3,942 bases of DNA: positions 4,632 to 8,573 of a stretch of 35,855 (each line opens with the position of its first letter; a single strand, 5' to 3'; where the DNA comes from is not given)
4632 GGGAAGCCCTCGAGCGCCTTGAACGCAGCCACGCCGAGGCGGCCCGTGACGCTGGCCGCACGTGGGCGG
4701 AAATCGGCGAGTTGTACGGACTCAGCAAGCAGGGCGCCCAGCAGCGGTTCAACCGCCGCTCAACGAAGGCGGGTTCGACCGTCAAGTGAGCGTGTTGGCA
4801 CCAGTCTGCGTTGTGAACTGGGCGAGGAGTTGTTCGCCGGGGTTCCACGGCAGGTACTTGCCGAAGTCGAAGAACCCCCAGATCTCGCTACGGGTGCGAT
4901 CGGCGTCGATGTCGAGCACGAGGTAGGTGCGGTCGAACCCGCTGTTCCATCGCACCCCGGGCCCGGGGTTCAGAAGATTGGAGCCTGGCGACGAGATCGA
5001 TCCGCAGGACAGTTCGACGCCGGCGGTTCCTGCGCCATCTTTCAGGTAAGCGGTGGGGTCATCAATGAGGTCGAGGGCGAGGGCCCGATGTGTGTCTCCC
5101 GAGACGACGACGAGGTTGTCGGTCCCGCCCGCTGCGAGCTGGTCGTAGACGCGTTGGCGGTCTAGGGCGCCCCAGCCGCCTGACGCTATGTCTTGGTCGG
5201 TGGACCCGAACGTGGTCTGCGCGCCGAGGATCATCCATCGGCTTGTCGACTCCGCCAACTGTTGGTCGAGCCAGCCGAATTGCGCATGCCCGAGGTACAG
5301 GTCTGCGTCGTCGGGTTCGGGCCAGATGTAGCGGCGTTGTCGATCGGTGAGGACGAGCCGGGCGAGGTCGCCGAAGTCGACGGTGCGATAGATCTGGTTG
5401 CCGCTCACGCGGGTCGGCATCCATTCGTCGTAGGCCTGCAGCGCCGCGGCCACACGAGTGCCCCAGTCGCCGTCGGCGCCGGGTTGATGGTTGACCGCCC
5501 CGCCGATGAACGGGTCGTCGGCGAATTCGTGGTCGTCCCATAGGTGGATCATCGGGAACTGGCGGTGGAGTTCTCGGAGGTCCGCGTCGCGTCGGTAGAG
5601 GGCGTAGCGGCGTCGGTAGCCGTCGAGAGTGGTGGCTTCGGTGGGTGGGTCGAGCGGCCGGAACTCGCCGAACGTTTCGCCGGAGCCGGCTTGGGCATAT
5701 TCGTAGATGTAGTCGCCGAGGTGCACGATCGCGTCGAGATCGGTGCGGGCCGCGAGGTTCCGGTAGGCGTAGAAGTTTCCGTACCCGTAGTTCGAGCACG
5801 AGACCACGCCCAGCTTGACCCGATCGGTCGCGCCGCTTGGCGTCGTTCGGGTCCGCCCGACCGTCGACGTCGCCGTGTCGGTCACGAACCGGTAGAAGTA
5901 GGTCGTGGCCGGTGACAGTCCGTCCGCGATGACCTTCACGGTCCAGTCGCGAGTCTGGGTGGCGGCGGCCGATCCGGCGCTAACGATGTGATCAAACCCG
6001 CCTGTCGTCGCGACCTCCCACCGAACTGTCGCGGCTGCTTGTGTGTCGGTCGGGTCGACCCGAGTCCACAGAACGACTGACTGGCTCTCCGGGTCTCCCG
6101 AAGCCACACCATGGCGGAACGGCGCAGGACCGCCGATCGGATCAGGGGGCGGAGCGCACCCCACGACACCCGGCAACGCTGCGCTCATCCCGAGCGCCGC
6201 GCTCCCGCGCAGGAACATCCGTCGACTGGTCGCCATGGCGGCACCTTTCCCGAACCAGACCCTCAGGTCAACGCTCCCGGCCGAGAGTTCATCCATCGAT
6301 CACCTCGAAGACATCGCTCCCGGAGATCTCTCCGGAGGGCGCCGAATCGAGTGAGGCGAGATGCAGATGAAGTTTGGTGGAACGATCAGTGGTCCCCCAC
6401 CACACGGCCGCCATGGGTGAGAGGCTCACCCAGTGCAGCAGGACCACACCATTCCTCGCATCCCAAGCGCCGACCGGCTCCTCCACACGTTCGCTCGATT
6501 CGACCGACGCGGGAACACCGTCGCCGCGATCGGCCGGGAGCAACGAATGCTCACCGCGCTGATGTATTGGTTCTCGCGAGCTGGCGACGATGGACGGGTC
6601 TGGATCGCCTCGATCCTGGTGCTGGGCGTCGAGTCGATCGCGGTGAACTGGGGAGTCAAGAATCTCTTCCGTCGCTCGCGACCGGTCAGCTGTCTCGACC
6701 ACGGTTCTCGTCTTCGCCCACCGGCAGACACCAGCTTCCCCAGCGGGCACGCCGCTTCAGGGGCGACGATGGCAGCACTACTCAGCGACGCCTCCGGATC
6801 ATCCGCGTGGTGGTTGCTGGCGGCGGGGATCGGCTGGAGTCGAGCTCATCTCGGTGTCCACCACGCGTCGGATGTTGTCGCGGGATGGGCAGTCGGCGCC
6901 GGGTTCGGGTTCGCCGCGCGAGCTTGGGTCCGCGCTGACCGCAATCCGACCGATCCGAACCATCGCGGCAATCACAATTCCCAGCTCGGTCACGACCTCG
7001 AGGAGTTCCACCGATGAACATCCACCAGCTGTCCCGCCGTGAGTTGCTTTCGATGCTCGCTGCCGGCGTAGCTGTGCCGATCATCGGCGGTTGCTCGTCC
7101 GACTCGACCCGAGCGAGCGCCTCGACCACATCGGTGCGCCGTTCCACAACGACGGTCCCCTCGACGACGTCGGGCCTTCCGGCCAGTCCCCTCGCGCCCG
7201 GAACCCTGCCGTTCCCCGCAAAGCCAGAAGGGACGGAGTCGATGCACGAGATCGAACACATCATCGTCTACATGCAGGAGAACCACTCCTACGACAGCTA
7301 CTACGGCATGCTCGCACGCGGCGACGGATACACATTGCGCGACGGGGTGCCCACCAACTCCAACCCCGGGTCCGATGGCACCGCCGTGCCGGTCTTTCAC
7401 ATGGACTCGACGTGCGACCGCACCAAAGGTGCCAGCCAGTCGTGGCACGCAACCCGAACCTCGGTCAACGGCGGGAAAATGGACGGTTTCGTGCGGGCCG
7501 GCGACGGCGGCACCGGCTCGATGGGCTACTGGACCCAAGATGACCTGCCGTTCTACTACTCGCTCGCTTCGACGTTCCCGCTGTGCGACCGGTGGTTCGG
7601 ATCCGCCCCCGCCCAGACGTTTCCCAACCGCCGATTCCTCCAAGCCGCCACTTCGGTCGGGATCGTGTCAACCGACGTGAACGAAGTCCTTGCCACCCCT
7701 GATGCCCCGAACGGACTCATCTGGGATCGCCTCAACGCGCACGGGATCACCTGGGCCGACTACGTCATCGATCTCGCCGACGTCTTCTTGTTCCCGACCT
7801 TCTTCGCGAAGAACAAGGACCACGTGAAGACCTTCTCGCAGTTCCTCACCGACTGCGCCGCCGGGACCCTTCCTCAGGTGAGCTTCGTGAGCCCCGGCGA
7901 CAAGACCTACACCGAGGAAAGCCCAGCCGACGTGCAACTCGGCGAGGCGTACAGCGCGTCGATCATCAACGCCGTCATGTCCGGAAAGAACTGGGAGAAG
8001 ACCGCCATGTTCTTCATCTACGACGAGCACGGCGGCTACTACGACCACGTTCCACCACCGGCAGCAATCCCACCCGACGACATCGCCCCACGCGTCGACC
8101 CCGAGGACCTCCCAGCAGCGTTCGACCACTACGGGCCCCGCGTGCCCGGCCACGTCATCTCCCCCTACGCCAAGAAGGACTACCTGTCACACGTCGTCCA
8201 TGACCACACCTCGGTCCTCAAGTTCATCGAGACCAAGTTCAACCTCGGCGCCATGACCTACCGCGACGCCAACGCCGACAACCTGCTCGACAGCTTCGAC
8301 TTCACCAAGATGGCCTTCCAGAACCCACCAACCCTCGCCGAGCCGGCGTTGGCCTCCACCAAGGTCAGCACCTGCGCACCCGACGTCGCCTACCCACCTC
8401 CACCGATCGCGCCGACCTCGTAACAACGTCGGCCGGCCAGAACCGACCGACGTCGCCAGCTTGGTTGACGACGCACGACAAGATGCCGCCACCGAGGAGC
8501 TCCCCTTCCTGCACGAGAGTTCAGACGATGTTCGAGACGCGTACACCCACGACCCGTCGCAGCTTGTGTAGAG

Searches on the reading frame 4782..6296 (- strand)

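Call 19: search_protein_families(library=pfam, proteins=[window:4782-6296:-], max_evalue=0.001)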
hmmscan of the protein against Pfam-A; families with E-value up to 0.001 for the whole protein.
window:4782-6296:- (504 aa): 3 families
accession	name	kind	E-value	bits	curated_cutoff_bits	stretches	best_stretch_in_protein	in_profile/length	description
PF09423.15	PhoD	-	5.2e-73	246.6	27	1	162-439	1-296/343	PhoD-like phosphatase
PF16655.11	PhoD_N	-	8.2e-32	110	30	1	62-151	1-90/90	PhoD-like phosphatase, N-terminal domain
PF16656.11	Pur_ac_phosph_N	-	1.3e-06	29.3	30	1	64-151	6-93/93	Purple acid Phosphatase, N-terminal domain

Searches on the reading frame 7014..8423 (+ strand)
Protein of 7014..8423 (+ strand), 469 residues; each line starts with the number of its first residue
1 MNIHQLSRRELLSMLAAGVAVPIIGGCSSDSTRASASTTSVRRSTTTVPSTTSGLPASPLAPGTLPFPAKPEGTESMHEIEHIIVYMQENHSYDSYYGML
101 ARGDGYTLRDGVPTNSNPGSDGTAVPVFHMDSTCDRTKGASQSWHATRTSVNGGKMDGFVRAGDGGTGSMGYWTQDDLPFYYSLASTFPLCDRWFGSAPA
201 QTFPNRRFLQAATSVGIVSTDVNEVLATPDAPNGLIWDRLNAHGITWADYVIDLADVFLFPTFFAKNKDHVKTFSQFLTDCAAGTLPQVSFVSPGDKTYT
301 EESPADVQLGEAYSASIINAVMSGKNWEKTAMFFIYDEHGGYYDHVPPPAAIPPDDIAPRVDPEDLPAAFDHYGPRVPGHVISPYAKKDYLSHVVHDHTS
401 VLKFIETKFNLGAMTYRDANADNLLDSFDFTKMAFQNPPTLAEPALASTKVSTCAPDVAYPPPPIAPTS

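Call 19: search_protein_families(library=pfam, proteins=[window:7014-8423:+], max_evalue=0.001)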
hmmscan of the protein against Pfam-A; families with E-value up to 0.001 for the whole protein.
window:7014-8423:+ (469 aa): 1 family
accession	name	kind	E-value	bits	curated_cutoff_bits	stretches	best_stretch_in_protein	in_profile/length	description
PF04185.19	Phosphoesterase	-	1.9e-71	241.5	23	1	80-411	1-355/356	Phosphoesterase family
